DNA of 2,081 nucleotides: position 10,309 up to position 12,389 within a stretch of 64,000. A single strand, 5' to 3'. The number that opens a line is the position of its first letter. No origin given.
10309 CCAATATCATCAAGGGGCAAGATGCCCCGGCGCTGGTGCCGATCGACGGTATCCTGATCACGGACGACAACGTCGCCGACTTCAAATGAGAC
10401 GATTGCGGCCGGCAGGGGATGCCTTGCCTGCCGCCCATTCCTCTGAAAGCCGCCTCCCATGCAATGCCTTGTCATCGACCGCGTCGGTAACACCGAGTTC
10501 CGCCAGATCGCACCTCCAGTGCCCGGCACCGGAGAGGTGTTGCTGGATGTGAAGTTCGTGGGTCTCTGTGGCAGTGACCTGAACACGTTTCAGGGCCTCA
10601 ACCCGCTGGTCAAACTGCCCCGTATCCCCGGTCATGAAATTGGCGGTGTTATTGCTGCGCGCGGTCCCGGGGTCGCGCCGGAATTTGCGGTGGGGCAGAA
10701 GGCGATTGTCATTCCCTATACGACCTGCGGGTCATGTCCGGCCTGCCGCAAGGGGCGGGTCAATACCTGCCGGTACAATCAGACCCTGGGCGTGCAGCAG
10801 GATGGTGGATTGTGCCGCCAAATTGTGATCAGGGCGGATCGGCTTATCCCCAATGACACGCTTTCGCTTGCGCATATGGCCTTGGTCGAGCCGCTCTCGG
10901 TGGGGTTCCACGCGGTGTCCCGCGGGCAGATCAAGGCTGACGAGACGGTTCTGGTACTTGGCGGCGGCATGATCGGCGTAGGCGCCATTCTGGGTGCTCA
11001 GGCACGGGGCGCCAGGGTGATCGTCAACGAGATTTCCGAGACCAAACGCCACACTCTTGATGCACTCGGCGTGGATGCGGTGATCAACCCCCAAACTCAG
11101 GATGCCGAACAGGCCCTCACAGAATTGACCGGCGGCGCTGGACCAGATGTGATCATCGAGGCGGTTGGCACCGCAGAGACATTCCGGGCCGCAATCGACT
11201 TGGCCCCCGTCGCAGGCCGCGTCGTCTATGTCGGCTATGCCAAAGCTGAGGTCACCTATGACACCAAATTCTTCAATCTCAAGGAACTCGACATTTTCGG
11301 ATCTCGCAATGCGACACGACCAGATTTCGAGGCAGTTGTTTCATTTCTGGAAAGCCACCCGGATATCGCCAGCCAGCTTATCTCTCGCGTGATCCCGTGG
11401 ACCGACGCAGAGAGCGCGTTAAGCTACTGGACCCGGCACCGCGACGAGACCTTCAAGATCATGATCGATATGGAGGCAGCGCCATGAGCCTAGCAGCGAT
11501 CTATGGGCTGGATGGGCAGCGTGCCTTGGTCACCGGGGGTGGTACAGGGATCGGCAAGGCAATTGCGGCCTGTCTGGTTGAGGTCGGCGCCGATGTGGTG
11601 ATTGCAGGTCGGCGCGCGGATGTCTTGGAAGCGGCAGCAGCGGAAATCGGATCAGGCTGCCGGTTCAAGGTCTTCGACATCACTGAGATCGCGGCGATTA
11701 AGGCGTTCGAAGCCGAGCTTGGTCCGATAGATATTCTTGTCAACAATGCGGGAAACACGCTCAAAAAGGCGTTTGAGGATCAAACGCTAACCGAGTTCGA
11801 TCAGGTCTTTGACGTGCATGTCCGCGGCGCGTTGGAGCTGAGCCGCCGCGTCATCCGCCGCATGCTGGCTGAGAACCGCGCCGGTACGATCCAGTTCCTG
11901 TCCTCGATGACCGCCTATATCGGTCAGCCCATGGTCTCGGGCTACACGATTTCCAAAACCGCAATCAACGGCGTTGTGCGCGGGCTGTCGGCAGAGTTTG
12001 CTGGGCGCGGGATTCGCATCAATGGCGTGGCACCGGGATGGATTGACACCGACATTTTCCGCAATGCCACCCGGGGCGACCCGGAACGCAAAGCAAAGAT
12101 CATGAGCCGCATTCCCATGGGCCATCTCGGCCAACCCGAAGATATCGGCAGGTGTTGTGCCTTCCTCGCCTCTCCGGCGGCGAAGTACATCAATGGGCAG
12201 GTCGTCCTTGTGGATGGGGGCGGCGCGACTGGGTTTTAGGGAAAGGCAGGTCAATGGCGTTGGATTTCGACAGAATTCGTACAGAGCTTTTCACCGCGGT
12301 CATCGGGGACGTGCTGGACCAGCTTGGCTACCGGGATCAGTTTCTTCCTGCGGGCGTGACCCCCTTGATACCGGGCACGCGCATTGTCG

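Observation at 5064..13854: Probable L-galactose/L-galactonate pathway variant with a split dehydratase and non-canonical downstream steps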

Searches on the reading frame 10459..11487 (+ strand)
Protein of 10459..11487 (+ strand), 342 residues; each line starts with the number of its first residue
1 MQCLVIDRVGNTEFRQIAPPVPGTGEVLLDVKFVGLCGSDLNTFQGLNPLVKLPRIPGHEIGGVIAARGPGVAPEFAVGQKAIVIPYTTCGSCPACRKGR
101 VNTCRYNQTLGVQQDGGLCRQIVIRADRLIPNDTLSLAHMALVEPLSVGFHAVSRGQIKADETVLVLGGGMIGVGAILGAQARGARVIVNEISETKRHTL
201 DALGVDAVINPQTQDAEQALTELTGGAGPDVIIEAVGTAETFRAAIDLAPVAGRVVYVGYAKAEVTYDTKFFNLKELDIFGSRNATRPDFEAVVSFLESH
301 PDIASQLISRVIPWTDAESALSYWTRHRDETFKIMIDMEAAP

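Call 3: search_protein_families(library=pfam, proteins=[window:10459-11487:+])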
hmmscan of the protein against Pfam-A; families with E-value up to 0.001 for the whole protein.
window:10459-11487:+ (342 aa): 5 families
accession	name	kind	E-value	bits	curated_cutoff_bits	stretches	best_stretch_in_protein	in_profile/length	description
PF00107.32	ADH_zinc_N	-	4.4e-28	98.2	31.8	1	172-298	2-128/129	Zinc-binding dehydrogenase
PF08240.17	ADH_N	-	1.1e-22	80.7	23.5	1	24-131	2-101/104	Alcohol dehydrogenase GroES-like domain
PF16912.11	Glu_dehyd_C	-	1.4e-09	38.2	34.9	1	142-322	6-199/211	Glucose dehydrogenase C-terminus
PF13602.12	ADH_zinc_N_2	-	3.1e-07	31.8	27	1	203-323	1-122/134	Zinc-binding dehydrogenase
PF01262.27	AlaDh_PNT_C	-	0.00022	21.2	23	1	155-219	20-86/214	Alanine dehydrogenase/PNT, C-terminal domain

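Call 4: search_protein_families(library=ncbifam, proteins=[window:10459-11487:+])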
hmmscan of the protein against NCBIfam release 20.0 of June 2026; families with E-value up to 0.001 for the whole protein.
window:10459-11487:+ (342 aa): 26 families (the best 25 are shown)
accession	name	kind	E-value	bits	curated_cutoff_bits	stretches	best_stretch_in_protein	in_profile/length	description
NF007489.0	PRK10083.1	equivalog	1.2e-49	169.1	376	1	1-338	1-337/339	Zn-dependent oxidoreductase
NF041097.1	keto_inos_dh_IolM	equivalog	7.6e-47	159.8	450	1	11-332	39-385/389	scyllo-inosose 3-dehydrogenase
NF010344.0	PRK13771.1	subfamily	2.9e-40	138.3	349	1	2-300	2-298/334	putative alcohol dehydrogenase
TIGR00692.1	tdh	equivalog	1.3e-38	132.9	458.35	1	17-281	16-284/340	L-threonine 3-dehydrogenase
NF003808.0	PRK05396.1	equivalog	1.1e-37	129.6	380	1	14-321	15-325/341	L-threonine 3-dehydrogenase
NF041172.1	AcrlCoa_red_Thmprot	equivalog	5.5e-35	120.9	500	1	1-336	1-332/334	acryloyl-CoA reductase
NF007375.0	PRK09880.1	equivalog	4.1e-34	117.9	469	1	26-335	29-340/344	L-idonate 5-dehydrogenase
TIGR03451.1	mycoS_dep_FDH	equivalog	1.2e-33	116.4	512.9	2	152-272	168-289/358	S-(hydroxymethyl)mycothiol dehydrogenase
NF007642.0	PRK10309.1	equivalog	3.5e-33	115.3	550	1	1-282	1-286/347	galactitol-1-phosphate 5-dehydrogenase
TIGR03366.1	HpnZ_proposed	hypoth_equivalog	1.1e-29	103.7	328.1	1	21-302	2-298/315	putative phosphonate catabolism associated alcohol dehydrogenase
TIGR03201.1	dearomat_had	equivalog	5.1e-29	101.4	338.65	1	20-269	19-282/349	6-hydroxycyclohex-1-ene-1-carbonyl-CoA dehydrogenase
NF006940.0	PRK09422.1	equivalog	5.7e-29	101.1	344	1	21-296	21-297/338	alcohol dehydrogenase AdhP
TIGR03989.1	Rxyl_3153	subfamily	6.3e-28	98.1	440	2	16-106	18-107/370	NDMA-dependent alcohol dehydrogenase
TIGR02824.1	quinone_pig3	subfamily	4.1e-26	91.8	296.8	2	110-322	86-310/325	putative NAD(P)H quinone oxidoreductase, PIG3 family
TIGR02818.1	adh_III_F_hyde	equivalog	8.1e-23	81.1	543.95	2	21-112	23-116/368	S-(hydroxymethyl)glutathione dehydrogenase/class III alcohol dehydrogenase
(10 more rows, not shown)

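Call 11: search_solved_structures(query=window:10459-11487:+, max_evalue=1e-20)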
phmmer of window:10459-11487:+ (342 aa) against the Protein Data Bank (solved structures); distinct sequences matched with E-value up to 1e-20: 55.
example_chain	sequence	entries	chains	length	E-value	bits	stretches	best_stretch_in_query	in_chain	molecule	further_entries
4ej6_A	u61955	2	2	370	5.8e-40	140.6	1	2-282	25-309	Putative zinc-binding dehydrogenase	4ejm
4ilk_A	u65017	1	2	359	9.2e-39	136.6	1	4-335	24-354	Starvation sensing protein rspB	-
2dfv_A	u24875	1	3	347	3.7e-38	134.6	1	13-282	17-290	Probable L-threonine 3-dehydrogenase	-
2d8a_A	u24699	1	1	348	3.8e-38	134.6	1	13-282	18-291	Probable L-threonine 3-dehydrogenase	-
3gfb_A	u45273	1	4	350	1.3e-36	129.5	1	12-281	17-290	L-threonine 3-dehydrogenase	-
5k1s_A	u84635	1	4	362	1.6e-33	119.4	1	8-318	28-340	Oxidoreductase, zinc-binding dehydrogenase family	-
1e3j_A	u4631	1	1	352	1.2e-32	116.5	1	14-337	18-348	NADP(H)-DEPENDENT KETOSE REDUCTASE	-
7y9p_A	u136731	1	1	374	1.2e-32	116.5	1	4-299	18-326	Xylitol dehydrogenase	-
8wwd_A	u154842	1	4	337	5.5e-32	114.4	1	1-292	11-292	Zinc-containing alcohol dehydrogenase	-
1rjw_A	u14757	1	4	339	2.1e-30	109.2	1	13-297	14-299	Alcohol dehydrogenase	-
1pl6_A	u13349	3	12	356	3.2e-30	108.5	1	4-317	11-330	Sorbitol dehydrogenase | human sorbitol dehydrogenase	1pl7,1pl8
3pii_A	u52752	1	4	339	3.7e-30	108.4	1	13-297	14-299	Alcohol dehydrogenase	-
2dq4_A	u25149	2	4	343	7.3e-30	107.4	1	19-260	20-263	L-threonine 3-dehydrogenase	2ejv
3qe3_A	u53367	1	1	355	5.3e-28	101.3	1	4-315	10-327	Sorbitol dehydrogenase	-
3ip1_A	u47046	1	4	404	6.8e-28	100.9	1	19-314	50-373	Alcohol dehydrogenase, zinc-containing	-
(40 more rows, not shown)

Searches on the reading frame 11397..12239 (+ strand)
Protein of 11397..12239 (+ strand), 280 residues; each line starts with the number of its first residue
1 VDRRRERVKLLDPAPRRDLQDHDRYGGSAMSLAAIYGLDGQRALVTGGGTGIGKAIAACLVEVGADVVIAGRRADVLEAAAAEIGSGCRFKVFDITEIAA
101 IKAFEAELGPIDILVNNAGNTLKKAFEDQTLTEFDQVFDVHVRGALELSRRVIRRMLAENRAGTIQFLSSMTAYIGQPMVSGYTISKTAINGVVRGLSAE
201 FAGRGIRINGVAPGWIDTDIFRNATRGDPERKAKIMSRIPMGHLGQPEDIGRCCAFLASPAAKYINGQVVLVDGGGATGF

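Call 3: search_protein_families(library=pfam, proteins=[window:11397-12239:+])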
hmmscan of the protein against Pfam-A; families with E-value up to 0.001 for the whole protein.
window:11397-12239:+ (280 aa): 5 families
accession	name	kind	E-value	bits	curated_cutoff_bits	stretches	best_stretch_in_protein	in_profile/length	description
PF13561.12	adh_short_C2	-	1.1e-52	179.4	27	1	50-275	6-234/236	Enoyl-(Acyl carrier protein) reductase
PF00106.31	adh_short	-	3.7e-43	147.7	26.6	1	42-225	2-191/195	short chain dehydrogenase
PF08659.16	KR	-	4.7e-13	49.9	22.6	1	44-196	4-162/180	KR domain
PF01370.27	Epimerase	-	6.7e-05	22.9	20.9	1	43-174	1-119/240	NAD dependent epimerase/dehydratase family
PF23441.1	SDR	-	0.00016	21.6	27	1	184-275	164-254/258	SDR-like rossmann domain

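Call 4: search_protein_families(library=ncbifam, proteins=[window:11397-12239:+])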
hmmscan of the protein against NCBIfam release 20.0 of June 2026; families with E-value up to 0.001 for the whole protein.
window:11397-12239:+ (280 aa): 233 families (the best 25 are shown)
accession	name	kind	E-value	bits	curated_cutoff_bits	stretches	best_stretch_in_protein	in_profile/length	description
NF005559.1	PRK07231.1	subfamily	7.7e-57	192.6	215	1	38-275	2-246/249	glucose 1-dehydrogenase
NF009466.0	PRK12826.1-2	subfamily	2e-55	188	222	1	40-277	3-245/248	3-oxoacyl-ACP reductase FabG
TIGR01832.1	kduD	equivalog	7e-53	179.6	338.85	1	37-275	2-244/248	2-dehydro-3-deoxy-D-gluconate 5-dehydrogenase KduD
NF005711.0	PRK07523.1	subfamily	4.8e-52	177.1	413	1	34-276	4-251/255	SDR family oxidoreductase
TIGR01830.1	3oxo_ACP_reduc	equivalog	4.5e-51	173.9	297.75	1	43-275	1-237/239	3-oxoacyl-[acyl-carrier-protein] reductase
NF004778.0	PRK06124.1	equivalog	4.9e-51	173.6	303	1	33-276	4-252/256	SDR family oxidoreductase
NF006070.0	PRK08213.1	subfamily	6e-51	173.5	279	1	30-275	2-255/259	gluconate 5-dehydrogenase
NF005390.0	PRK06935.1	equivalog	3.7e-50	170.7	369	1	34-275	9-254/258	2-dehydro-3-deoxy-D-gluconate 5-dehydrogenase KduD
NF005067.0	PRK06484.1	equivalog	2.2e-49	168.4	713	1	39-275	272-510/524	short chain dehydrogenase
NF004198.0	PRK05653.1-3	equivalog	3.1e-49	167.7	296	1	38-275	5-245/248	3-oxoacyl-ACP reductase FabG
NF004197.0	PRK05653.1-1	equivalog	3.4e-49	167.7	332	1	38-275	5-245/249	3-oxoacyl-ACP reductase FabG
NF004791.0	PRK06138.1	equivalog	9.2e-49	166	312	1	38-276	3-249/252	SDR family oxidoreductase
NF004818.0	PRK06172.1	equivalog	4e-48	164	336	1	38-275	5-249/253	SDR family oxidoreductase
NF006693.0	PRK09242.1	equivalog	5.5e-48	163.3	328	1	35-275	5-252/258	SDR family oxidoreductase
NF005893.0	PRK07856.1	equivalog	6.2e-48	163.3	255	1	36-277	5-242/255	SDR family oxidoreductase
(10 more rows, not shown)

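Call 49: search_solved_structures(query=window:11481-12239:+, max_evalue=1e-25)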
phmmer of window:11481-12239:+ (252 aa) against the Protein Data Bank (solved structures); distinct sequences matched with E-value up to 1e-25: 216 (the best 60 are shown).
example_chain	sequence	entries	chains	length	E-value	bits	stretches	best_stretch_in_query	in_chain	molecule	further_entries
4hp8_A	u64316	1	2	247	8.5e-41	143.5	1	8-248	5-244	2-deoxy-D-gluconate 3-dehydrogenase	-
2wdz_A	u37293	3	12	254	1.1e-39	139.9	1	5-247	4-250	SHORT-CHAIN DEHYDROGENASE/REDUCTASE | GALACTITOL DEHYDROGENASE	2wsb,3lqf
1ahh_A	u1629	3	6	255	1.7e-39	139.2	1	10-249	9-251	7 ALPHA-HYDROXYSTEROID DEHYDROGENASE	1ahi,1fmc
7eny_A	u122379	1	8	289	2.2e-39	138.8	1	9-249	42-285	7alpha-hydroxysteroid dehydrogenase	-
3uf0_A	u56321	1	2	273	2.9e-39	138.5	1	3-248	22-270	Short-chain dehydrogenase/reductase SDR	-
5t2u_A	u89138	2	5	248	4.9e-39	137.7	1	10-248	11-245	Oxidoreductase, short chain dehydrogenase/reductase family protein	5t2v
6t6n_A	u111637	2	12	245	1.6e-38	136.1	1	11-247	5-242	3-oxoacyl-[acyl-carrier protein] reductase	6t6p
7tzp_A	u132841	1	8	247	1.6e-38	136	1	12-247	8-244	3-oxoacyl-ACP reductase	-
4rf5_A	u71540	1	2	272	5.6e-38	134.3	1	10-247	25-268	NADPH dependent R-specific alcohol dehydrogenase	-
4bmn_A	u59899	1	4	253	6.6e-38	134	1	6-247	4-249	ALCLOHOL DEHYDROGENASE/SHORT-CHAIN DEHYDROGENASE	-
6y0z_A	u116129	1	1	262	6.8e-38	134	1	10-247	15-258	R-specific alcohol dehydrogenase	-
6y1c_A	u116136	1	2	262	6.9e-38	134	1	10-247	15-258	R-specific alcohol dehydrogenase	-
1vl8_A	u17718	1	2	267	7.6e-38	133.8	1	6-248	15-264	Gluconate 5-dehydrogenase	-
7p7y_A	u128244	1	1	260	8e-38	133.8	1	10-247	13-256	NADPH dependent R-specific alcohol dehydrogenase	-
4avy_A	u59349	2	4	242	8.6e-38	133.7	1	11-247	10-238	PROBABLE SHORT-CHAIN DEHYDROGENASE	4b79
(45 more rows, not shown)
